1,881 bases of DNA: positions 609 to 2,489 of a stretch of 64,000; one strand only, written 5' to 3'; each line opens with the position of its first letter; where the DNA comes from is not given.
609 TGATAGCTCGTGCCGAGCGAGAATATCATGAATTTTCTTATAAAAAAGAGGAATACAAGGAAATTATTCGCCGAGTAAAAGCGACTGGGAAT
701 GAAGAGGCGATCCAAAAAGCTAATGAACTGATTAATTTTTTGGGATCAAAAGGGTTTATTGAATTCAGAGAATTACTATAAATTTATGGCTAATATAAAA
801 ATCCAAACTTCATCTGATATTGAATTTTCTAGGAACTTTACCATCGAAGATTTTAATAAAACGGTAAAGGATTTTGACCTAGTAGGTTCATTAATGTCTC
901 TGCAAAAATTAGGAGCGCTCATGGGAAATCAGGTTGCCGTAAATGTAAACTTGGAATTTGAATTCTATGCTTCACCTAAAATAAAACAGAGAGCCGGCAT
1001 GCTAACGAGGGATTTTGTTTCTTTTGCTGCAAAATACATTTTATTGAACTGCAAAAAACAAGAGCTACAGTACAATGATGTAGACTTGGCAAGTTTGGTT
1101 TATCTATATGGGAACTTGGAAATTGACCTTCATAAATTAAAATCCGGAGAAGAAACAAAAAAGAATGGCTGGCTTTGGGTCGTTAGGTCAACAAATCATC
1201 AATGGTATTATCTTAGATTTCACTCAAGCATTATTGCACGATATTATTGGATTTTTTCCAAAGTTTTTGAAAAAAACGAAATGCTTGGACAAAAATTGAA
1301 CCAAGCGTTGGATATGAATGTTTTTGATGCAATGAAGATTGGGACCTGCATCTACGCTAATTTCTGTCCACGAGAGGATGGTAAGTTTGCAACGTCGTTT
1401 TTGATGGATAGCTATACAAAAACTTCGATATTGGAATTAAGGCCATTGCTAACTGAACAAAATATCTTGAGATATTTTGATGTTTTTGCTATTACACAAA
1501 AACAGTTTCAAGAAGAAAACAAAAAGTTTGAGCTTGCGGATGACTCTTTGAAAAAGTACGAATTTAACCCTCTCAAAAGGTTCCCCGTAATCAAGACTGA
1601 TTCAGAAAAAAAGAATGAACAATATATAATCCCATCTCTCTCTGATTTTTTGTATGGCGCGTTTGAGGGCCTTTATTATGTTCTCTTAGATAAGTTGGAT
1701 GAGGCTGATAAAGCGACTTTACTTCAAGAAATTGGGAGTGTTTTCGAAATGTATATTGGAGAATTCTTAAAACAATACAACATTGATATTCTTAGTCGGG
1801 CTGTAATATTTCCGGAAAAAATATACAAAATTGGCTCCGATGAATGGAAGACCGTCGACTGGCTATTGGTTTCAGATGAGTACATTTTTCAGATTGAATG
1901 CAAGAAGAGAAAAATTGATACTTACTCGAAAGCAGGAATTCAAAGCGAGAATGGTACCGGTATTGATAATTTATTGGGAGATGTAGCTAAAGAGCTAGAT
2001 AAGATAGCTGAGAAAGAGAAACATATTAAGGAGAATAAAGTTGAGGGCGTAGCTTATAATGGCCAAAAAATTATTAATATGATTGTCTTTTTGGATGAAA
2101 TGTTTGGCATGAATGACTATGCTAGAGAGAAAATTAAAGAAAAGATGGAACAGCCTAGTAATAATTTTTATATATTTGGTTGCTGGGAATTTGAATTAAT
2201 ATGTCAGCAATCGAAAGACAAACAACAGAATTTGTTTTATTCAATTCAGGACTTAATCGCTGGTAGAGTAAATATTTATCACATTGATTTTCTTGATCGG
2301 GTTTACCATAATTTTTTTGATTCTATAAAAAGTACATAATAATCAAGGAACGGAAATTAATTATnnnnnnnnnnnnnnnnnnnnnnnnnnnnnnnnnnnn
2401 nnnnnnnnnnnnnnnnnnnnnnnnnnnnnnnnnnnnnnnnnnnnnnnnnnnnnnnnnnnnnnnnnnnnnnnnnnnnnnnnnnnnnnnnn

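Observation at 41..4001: Tightly coupled four-gene operon of uncharacterised proteins, a candidate novel defence or accessory system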

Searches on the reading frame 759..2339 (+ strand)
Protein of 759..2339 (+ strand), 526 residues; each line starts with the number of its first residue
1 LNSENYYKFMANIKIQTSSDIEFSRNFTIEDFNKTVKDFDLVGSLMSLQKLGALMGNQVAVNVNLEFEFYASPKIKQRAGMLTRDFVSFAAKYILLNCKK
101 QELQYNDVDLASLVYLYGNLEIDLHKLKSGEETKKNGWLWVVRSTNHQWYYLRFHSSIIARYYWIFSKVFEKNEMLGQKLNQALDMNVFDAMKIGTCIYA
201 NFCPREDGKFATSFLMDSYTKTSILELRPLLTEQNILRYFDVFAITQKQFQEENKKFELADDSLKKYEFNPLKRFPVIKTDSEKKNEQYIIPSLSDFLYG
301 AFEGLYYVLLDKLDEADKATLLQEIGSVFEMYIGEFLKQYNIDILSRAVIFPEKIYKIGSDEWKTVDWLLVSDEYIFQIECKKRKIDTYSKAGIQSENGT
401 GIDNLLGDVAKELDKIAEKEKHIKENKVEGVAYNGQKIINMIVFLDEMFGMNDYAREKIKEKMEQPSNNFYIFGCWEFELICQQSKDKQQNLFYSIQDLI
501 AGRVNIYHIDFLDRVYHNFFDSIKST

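Call 4: search_protein_families(library=pfam, proteins=[window:759-2339:+], max_evalue=1)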
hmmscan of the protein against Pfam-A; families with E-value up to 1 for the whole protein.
window:759-2339:+ (526 aa): 2 families
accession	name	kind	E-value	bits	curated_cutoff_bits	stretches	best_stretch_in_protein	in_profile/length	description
PF12632.12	Vezatin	-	0.039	13.8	22.3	1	220-271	128-179/282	Mysoin-binding motif of peroxisomes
PF08378.17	NERD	-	0.62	11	22.1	1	330-443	6-109/111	Nuclease-related domain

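Call 5: search_protein_families(library=padloc, proteins=[window:759-2339:+], max_evalue=1)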
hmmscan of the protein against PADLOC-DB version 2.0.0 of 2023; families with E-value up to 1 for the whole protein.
window:759-2339:+ (526 aa): 0 families

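Call 8: search_protein_families(library=ncbifam, proteins=[window:759-2339:+], max_evalue=1)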
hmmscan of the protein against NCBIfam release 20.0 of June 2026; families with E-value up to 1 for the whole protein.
window:759-2339:+ (526 aa): 2 families
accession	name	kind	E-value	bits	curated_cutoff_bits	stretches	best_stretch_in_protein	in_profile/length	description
NF047931.1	antiphage_GapS1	subfamily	1.1e-12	47.6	320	1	129-492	78-431/455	GapS1 family protein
NF003137.0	PRK04046.3-7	equivalog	0.028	14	434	1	9-126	25-131/218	translation initiation factor IF-6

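Call 9: search_protein_families(library=phrogs, proteins=[window:759-2339:+], max_evalue=1)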
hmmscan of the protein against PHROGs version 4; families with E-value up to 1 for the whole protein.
window:759-2339:+ (526 aa): 2 families
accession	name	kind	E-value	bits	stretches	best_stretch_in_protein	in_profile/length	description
phrog_33987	-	unknown function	0.047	15.1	1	131-192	17-75/108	-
phrog_8521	-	unknown function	0.11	14.1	1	353-429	23-93/95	-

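Call 10: find_encoding_contigs(protein=window:759-2339:+, flank=10000, max_places=6)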
Protein window:759-2339:+ (526 aa): no gene with exactly this product is on record in the collection.

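Call 13: find_homologous_proteins(query=window:759-2339:+, max_evalue=0.001)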
Query window:759-2339:+ (526 aa): 69 proteins with E <= 0.001 among 6633 candidates.
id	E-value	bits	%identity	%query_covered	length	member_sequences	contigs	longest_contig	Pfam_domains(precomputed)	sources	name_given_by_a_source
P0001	0.0e+0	1101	94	98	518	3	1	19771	-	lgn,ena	-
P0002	0.0e+0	1018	85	98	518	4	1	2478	-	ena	-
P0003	7.2e-273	924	77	98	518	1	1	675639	-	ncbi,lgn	ncbi:MAG: hypothetical protein ACKKMP_02645 [Candidatus Nealsonbacteria bacterium]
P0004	3.2e-268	909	77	98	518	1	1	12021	-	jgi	-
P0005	4.7e-266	902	74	98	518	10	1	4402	-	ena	-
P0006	4.2e-264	895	74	98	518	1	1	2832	-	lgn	-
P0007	1.2e-262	890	74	98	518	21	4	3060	-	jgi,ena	-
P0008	1.2e-262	890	74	98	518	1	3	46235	-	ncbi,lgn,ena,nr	ncbi:MAG: hypothetical protein KAR00_03430 [Candidatus Pacebacteria bacterium]|nr:hypothetical prote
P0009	1.9e-257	873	72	98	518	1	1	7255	-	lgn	-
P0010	2.2e-249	847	71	98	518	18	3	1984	-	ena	-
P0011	9.9e-241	818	73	91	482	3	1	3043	-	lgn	-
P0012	7.7e-232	789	68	98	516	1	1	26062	-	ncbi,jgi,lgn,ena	ncbi:MAG: hypothetical protein WCX97_04930 [Candidatus Magasanikbacteria bacterium]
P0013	6.3e-231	786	67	98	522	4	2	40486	-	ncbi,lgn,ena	-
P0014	1.9e-225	768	65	98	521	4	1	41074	-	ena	-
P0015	3.6e-221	753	64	97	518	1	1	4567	-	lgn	-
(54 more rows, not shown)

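Call 15: find_encoding_contigs(protein=P0001, flank=10000, max_places=3)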
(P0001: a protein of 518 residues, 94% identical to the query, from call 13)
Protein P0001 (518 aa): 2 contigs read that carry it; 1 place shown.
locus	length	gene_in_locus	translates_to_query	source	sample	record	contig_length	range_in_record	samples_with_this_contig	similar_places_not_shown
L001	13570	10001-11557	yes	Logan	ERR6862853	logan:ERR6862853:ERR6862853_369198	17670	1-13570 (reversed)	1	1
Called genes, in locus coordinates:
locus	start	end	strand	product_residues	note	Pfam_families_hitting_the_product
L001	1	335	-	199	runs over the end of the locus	-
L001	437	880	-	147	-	-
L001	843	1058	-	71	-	-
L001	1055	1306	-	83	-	PF18903:DUF5659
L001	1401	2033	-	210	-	-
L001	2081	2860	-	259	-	PF01555:N6_N4_Mtase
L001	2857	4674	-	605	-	PF09491:RE_AlwI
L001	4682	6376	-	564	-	PF01726:LexA_DNA_bind, PF00717:Peptidase_S24, PF02086:MethyltransfD12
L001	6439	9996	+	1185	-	-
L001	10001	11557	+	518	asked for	-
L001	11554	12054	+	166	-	-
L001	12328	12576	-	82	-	-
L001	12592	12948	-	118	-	-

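Call 16: find_encoding_contigs(protein=P0003, flank=10000, max_places=3)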
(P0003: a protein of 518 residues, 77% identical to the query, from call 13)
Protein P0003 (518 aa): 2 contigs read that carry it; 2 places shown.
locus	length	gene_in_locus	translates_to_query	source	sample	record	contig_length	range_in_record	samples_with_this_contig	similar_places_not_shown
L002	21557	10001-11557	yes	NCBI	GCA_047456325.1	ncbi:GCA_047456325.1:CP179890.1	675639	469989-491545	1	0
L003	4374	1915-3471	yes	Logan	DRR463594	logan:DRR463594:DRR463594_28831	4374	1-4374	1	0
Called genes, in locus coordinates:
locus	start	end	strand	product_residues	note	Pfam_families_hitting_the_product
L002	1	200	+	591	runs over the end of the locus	PF00009:GTP_EFTU, PF01926:MMR_HSR1 (faint), PF22042:EF-G_D2 (weak), PF03144:GTP_EFTU_D2, PF14492:EFG_III, PF00679:EFG_C, PF06421:LepA_C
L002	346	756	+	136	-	PF04977:DivIC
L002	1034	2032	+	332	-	PF03462:PCRF, PF00472:RF-1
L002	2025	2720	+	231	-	PF00005:ABC_tran, PF13304:AAA_21 (faint)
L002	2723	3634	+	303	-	PF18075:FtsX_ECD, PF02687:FtsX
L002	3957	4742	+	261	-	PF03235:GmrSD_N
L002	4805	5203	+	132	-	-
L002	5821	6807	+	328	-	PF00145:DNA_methylase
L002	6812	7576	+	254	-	PF11463:R-HINP1I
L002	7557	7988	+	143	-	PF03852:Vsr, PF04480:DUF559 (faint)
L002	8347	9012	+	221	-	-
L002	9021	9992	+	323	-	-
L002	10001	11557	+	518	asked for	-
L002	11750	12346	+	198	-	-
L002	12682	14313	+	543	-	PF13687:DUF4153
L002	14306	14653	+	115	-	-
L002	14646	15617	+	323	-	PF02618:YceG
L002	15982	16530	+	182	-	PF04542:Sigma70_r2, PF08281:Sigma70_r4_2, PF04545:Sigma70_r4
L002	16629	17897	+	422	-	-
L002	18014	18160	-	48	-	-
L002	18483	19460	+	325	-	PF00215:OMPdecase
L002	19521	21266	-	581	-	PF00664:ABC_membrane, PF02463:SMC_N (weak), PF00005:ABC_tran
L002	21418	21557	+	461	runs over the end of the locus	-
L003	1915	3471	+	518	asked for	-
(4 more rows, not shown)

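Call 18: search_protein_families(library=pfam, proteins=[L001:6439-9996:+, L001:11554-12054:+, L002:8347-9012:+, L002:9021-9992:+, L002:11750-12346:+], max_evalue=0.1)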
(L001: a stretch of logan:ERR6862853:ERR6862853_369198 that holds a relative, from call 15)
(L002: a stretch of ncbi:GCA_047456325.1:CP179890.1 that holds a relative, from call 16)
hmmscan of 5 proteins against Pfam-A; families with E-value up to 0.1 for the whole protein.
L001:6439-9996:+ (1185 aa): 1 family
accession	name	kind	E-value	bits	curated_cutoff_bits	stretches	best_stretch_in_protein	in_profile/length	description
PF18165.6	pP_pnuc_1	-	0.017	15.2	26.3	0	54-89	3-39/133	Predicted pPIWI-associating nuclease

L001:11554-12054:+ (166 aa): 0 families

L002:8347-9012:+ (221 aa): 2 families
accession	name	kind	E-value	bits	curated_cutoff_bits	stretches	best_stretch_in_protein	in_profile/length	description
PF14331.11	IcmF-related_N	-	0.022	14.5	25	1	69-135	95-164/259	IcmF-related N-terminal domain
PF02865.22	STAT_int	-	0.05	14.5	26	0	67-134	25-95/121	STAT protein, protein interaction domain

L002:9021-9992:+ (323 aa): 0 families

L002:11750-12346:+ (198 aa): 1 family
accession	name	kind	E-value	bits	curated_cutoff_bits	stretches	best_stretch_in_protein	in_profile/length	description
PF17186.10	Lipocalin_9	-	0.099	13.2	26.2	0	119-184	50-114/131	Lipocalin-like domain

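Call 19: search_protein_families(library=ncbifam, proteins=[L001:6439-9996:+, L001:11554-12054:+, L002:8347-9012:+, L002:9021-9992:+, L002:11750-12346:+], max_evalue=0.1)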
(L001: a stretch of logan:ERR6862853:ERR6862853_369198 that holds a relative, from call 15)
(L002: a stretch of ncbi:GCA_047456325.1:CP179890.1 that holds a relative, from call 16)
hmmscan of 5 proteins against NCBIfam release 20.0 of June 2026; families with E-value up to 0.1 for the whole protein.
L001:6439-9996:+ (1185 aa): 0 families

L001:11554-12054:+ (166 aa): 0 families

L002:8347-9012:+ (221 aa): 0 families

L002:9021-9992:+ (323 aa): 0 families

L002:11750-12346:+ (198 aa): 0 families

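Call 21: find_related_loci(query=A1, collection=genome_contigs, flank=8000)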
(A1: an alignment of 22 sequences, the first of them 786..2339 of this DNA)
Query A1 (517 aa) in genome_contigs; peptide patterns used: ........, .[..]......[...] (x = any residue, [..] = any of these).
64 stretches matched a pattern; 15 encode a relative of the query (tblastn E <= 1e-3); 13 distinct loci.
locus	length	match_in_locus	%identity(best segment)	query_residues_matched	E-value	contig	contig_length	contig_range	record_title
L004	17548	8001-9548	70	1-516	0e+0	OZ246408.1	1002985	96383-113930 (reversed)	MAG: uncultured Gammaproteobacteria bacterium isolate SRP141376_co4_2 genome assembly, chromosome: 1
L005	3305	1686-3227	71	1-514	0e+0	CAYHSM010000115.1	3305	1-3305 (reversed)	MAG TPA_asm: uncultured Candidatus Peribacteria bacterium isolate ERP119705_co15_234 genome assembly, contig: NODE_42645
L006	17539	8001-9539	67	1-514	0e+0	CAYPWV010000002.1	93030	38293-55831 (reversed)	MAG TPA_asm: uncultured Gammaproteobacteria bacterium isolate SRP342105_co1_259 genome assembly, contig: NODE_285_length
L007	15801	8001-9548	74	1-516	0e+0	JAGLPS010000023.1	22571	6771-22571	MAG: Candidatus Paceibacterota bacterium isolate RS_8_2 ROV157_8.bin.2.fa_23, whole genome shotgun sequence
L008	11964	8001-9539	68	1-514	0e+0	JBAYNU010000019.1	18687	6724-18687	MAG: Candidatus Magasanikiibacteriota bacterium isolate SO_2016_LW1_72 scaffold02845_LW64-88_2016, whole genome shotgun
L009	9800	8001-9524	50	4-516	6e-180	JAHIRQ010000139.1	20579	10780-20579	MAG: Bacillota bacterium isolate MM_PC_MetaG.mb.136 MM_PC_MetaG.mb.136_k141_1396054, whole genome shotgun sequence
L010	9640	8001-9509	52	4-512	8e-180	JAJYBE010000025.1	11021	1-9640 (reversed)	MAG: bacterium isolate BP8.bin61 NODE_9554_length_11021_cov_1.630898, whole genome shotgun sequence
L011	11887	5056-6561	52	4-514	7e-170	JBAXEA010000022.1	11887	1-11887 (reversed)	MAG: bacterium isolate ELA233 MAG233_22, whole genome shotgun sequence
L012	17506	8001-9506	52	4-514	7e-170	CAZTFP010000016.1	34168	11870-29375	MAG TPA_asm: uncultured Candidatus Peribacteria bacterium isolate SRP142039_co2_97 genome assembly, contig: NODE_465_len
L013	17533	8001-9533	43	3-515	1e-134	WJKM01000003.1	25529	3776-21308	MAG: Candidatus Dojkabacteria bacterium isolate Bin_125 k141_376006, whole genome shotgun sequence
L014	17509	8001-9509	43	2-517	3e-130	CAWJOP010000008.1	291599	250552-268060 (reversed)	MAG: uncultured Gammaproteobacteria bacterium isolate MFD04434.bin.1.124 genome assembly, contig: contig_49149, whole ge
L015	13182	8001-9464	43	7-503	3e-118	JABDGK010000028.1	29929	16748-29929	MAG: Gammaproteobacteria bacterium isolate BWOrgControl_Nextera23_MAG1 3300021009.a:Ga0206815_1068, whole genome shotgun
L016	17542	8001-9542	65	1-514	0e+0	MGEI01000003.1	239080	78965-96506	MAG: Candidatus Uhrbacteria bacterium RIFCSPLOWO2_01_FULL_47_17 rifcsplowo2_01_scaffold_192, whole genome shotgun sequen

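Call 45: search_solved_structures(query=A1, max_evalue=10)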
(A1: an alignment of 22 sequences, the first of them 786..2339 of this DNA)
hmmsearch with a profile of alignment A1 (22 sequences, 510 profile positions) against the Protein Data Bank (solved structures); distinct sequences matched with E-value up to 10: 0.

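Call 63: search_solved_structures(query=L001:6439-9996:+, max_evalue=10)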
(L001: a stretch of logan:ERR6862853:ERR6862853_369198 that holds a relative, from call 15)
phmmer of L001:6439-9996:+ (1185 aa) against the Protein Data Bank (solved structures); distinct sequences matched with E-value up to 10: 1.
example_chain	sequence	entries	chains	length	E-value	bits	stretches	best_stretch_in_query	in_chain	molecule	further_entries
8ec3_A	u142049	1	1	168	0.12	13.8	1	627-733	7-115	Fibronectin-binding protein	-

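Call 65: search_protein_families(library=ncbifam, alignment_id=A1, max_evalue=0.01)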
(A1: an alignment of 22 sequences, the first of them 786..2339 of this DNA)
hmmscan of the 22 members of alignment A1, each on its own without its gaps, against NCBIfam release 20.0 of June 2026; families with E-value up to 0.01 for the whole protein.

A. member 1, window:786-2339:+ (517 aa): 1 family
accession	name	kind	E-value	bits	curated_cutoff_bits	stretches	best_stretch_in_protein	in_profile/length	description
NF047931.1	antiphage_GapS1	subfamily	9.9e-13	47.7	320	1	120-483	78-431/455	GapS1 family protein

B. families by the number of members that match (of 22 scanned): 2 families
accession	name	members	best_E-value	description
NF047931.1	antiphage_GapS1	20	8.9e-18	GapS1 family protein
NF053740.1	TransRegTnrAGPos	1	0.0014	hypothetical protein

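Call 66: search_dna_similar(query=window:786-2339:+, collection=plasmids, mode=protein, max_evalue=1, max_rows=15)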
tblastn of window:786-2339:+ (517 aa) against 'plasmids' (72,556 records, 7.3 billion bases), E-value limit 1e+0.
Records with a match: 18; places in all: 18; records where one place covers at least 80% of the query: 0.
Best place of each record, by identity: <60% 18.
By first word of the organism name: Streptomyces 9; Arthrobacter 2; Geminocystis 1; Pseudomonas 1; Rhodococcus 1; Kovacikia 1; Nostoc 1; Cupriavidus 1; Halobaculum 1.
By predicted mobility (MOB-suite, as given by PLSDB): non-mobilizable 11; mobilizable 6; conjugative 1.
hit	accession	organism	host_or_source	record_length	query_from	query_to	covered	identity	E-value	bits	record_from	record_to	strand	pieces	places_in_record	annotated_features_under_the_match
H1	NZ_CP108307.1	Streptomyces sp. NBC_00015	-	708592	24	408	74%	21.9%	8e-8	63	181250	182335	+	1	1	hypothetical protein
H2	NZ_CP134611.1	Streptomyces sp. ITFR-16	Ips typographus,whole organism,Ips ...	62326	100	422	62%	24.4%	1e-9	69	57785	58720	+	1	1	hypothetical protein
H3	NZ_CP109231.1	Streptomyces anthocyanicus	-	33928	97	496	77%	18.8%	6e-7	60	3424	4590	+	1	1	hypothetical protein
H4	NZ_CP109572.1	Streptomyces anthocyanicus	-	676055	97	496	77%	18.8%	6e-7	60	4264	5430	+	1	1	hypothetical protein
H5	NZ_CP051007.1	Streptomyces griseofuscus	-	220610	100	385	55%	24.6%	4e-9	67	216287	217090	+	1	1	hypothetical protein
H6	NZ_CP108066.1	Streptomyces canus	-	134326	100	385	55%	24.2%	2e-12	77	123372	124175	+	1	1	nuclease-related domain-containing protein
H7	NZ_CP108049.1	Streptomyces sp. NBC_00289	-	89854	199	466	52%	24.4%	7e-12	76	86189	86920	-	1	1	hypothetical protein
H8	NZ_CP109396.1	Streptomyces sp. NBC_01527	-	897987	131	385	49%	24.2%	3e-10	71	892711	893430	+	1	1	hypothetical protein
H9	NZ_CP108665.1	Streptomyces globisporus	-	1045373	164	422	50%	22.8%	3e-8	64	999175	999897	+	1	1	record has no annotation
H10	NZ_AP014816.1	Geminocystis sp. NIES-3708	-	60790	222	462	47%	24.2%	5e-6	57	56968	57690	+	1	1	hypothetical protein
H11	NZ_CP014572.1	Arthrobacter sp. D5-1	cell culture,Soil cores containing ...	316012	221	458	46%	23.6%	1e-5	56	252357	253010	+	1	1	hypothetical protein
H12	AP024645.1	Arthrobacter sp. StoSoilB3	-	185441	239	440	39%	27.5%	1e-5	56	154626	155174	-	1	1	hypothetical protein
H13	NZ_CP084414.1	Pseudomonas sp. HS-18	mixed culture,soil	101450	258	456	38%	25.4%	3e-4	51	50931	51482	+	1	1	hypothetical protein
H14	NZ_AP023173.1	Rhodococcus qingshengii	-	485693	234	458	44%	22.2%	6e-7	60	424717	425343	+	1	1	hypothetical protein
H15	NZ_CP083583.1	Kovacikia minuta CCNUW1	cell culture,fresh water lake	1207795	251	450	39%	23.6%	6e-3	47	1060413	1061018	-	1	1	record has no annotation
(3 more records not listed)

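Call 67: search_dna_similar(query=window:786-2339:+, collection=phages, mode=protein, max_evalue=1, max_rows=15)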
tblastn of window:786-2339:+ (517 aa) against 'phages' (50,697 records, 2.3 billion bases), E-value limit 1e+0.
Records with a match: 1; places in all: 1; records where one place covers at least 80% of the query: 0.
Best place of each record, by identity: <60% 1.
By first word of the organism name: Vibrio 1.
By host as written in the record: Enterovibrio norvegicus 1.
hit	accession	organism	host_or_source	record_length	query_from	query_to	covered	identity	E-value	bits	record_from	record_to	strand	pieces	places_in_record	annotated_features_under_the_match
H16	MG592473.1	Vibrio phage 1.101.O._10N.261.45.C6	Enterovibrio norvegicus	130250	380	473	18%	31.2%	5e-1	39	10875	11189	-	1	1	histidine kinase-like ATPase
